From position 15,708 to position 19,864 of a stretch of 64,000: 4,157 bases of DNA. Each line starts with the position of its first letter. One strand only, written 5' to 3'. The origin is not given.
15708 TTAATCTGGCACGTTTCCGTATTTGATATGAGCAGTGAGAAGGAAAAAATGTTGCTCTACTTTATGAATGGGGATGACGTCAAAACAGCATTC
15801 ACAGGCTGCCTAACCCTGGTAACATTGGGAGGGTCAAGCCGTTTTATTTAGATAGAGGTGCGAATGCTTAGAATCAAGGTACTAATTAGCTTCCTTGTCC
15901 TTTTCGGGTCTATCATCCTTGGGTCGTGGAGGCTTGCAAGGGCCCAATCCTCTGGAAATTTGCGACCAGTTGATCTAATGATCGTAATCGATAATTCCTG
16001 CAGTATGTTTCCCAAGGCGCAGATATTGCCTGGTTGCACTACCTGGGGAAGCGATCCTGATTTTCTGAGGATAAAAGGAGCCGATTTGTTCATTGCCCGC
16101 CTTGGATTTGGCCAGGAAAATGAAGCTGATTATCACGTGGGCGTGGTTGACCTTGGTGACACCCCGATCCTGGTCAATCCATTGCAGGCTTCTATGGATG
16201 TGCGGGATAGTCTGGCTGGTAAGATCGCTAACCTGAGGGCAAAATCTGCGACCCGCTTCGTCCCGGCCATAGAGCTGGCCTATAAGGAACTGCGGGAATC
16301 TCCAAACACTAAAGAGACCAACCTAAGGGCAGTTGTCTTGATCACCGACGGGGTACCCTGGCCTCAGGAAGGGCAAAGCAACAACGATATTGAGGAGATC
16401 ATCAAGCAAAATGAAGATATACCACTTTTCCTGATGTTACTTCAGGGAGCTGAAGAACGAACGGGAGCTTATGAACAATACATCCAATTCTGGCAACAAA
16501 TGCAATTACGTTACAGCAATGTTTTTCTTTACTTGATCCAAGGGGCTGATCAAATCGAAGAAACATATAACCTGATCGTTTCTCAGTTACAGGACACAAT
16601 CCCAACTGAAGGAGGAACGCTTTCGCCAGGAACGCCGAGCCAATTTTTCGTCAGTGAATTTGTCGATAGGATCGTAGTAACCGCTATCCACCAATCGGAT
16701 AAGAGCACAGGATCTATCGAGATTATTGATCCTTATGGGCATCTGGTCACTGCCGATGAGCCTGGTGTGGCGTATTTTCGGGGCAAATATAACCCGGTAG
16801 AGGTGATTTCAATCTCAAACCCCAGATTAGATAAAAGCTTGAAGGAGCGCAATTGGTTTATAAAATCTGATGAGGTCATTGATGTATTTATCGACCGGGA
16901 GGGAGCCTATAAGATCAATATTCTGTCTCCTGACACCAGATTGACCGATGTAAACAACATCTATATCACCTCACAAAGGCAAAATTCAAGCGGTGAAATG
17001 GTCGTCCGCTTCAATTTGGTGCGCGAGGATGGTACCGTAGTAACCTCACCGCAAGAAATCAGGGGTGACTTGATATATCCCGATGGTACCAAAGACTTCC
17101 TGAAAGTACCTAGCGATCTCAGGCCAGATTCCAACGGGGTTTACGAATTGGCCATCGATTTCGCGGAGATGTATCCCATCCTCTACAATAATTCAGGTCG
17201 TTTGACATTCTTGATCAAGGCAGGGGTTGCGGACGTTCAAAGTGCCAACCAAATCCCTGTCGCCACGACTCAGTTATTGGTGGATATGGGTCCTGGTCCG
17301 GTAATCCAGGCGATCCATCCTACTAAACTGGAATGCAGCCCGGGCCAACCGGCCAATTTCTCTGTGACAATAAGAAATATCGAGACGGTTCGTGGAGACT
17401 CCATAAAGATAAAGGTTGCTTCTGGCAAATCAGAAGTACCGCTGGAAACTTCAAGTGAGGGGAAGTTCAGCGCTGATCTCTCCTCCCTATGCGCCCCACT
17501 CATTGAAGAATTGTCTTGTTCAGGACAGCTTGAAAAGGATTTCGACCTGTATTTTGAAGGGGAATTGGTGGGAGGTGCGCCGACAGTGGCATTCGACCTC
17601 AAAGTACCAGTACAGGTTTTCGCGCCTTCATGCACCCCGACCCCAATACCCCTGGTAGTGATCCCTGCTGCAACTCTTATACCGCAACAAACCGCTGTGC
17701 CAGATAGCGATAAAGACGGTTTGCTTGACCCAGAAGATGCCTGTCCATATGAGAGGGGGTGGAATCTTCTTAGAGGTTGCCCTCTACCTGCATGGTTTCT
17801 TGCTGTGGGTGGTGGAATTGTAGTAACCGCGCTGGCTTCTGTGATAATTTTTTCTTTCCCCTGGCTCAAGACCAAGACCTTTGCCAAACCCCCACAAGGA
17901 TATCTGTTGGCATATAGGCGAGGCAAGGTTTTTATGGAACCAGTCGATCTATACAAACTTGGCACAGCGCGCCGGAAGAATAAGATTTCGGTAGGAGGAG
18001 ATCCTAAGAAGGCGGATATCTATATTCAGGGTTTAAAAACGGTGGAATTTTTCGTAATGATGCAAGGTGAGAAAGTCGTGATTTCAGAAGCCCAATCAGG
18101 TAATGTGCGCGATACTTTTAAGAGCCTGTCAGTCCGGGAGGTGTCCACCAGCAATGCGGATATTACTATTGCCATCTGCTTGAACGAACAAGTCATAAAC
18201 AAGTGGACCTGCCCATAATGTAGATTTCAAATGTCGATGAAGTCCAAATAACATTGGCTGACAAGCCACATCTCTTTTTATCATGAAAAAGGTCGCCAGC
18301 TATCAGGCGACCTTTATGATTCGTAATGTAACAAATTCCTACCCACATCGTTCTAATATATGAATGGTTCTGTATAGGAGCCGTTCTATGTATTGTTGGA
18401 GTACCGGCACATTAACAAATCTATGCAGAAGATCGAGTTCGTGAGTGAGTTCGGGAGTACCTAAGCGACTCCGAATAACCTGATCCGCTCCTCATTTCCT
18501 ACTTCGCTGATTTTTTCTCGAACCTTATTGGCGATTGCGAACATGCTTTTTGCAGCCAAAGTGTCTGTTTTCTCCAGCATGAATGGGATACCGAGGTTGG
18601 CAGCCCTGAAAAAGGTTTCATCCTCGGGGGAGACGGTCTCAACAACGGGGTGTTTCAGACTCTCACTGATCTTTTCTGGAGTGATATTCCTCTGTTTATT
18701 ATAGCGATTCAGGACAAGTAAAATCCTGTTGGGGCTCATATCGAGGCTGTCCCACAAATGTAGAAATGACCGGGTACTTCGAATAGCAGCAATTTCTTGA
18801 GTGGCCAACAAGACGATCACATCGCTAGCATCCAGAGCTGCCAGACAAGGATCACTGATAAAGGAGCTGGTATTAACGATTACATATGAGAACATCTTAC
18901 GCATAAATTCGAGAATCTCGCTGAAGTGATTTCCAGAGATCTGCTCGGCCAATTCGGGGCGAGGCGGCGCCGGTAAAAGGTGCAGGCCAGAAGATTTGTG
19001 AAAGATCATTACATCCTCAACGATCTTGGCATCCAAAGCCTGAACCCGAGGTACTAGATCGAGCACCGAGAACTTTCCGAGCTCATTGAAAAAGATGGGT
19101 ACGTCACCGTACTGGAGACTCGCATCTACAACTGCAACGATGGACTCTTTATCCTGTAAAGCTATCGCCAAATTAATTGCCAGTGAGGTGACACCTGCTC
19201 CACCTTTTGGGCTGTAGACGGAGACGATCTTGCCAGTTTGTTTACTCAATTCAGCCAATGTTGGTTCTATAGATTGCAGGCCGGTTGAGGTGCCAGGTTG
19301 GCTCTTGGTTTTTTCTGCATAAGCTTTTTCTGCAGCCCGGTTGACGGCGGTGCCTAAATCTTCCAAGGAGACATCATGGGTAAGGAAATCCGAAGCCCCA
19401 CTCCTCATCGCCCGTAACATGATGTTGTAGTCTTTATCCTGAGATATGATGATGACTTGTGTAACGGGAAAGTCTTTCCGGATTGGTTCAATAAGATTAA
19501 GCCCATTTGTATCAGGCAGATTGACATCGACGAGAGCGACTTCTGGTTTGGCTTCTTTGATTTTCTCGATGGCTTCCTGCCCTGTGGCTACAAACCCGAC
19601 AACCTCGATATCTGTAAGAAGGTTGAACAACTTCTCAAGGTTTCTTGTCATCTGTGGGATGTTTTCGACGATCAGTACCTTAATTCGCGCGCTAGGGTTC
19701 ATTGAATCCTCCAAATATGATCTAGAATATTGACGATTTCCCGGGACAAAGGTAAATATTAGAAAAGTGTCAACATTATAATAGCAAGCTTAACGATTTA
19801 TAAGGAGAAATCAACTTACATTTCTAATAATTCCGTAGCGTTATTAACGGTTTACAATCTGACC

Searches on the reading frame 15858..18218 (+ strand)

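Call 47: search_protein_families(library=pfam, proteins=[window:15858-18218:+], max_evalue=0.00001)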
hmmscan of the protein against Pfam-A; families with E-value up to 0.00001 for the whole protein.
window:15858-18218:+ (786 aa): 1 family
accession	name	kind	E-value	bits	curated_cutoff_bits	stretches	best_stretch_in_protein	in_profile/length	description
PF13519.12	VWA_2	-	3.3e-07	31.3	27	1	40-165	1-106/107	von Willebrand factor type A domain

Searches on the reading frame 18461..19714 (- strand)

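Call 47: search_protein_families(library=pfam, proteins=[window:18461-19714:-], max_evalue=0.00001)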
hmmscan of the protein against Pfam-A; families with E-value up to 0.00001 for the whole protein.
window:18461-19714:- (417 aa): 4 families
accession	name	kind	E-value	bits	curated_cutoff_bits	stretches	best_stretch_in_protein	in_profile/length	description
PF00072.30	Response_reg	-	6.6e-22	78.2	30.2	1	13-124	1-110/111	Response regulator receiver domain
PF13614.12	AAA_31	-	9.8e-09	35.8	27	1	162-323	2-166/177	AAA domain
PF01656.29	CbiA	-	7.6e-08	32.8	25.4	1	165-377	2-124/125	CobQ/CobB/MinD/ParA nucleotide binding domain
PF10609.15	ParA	-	9.2e-07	29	27.1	0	162-210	4-52/246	NUBPL iron-transfer P-loop NTPase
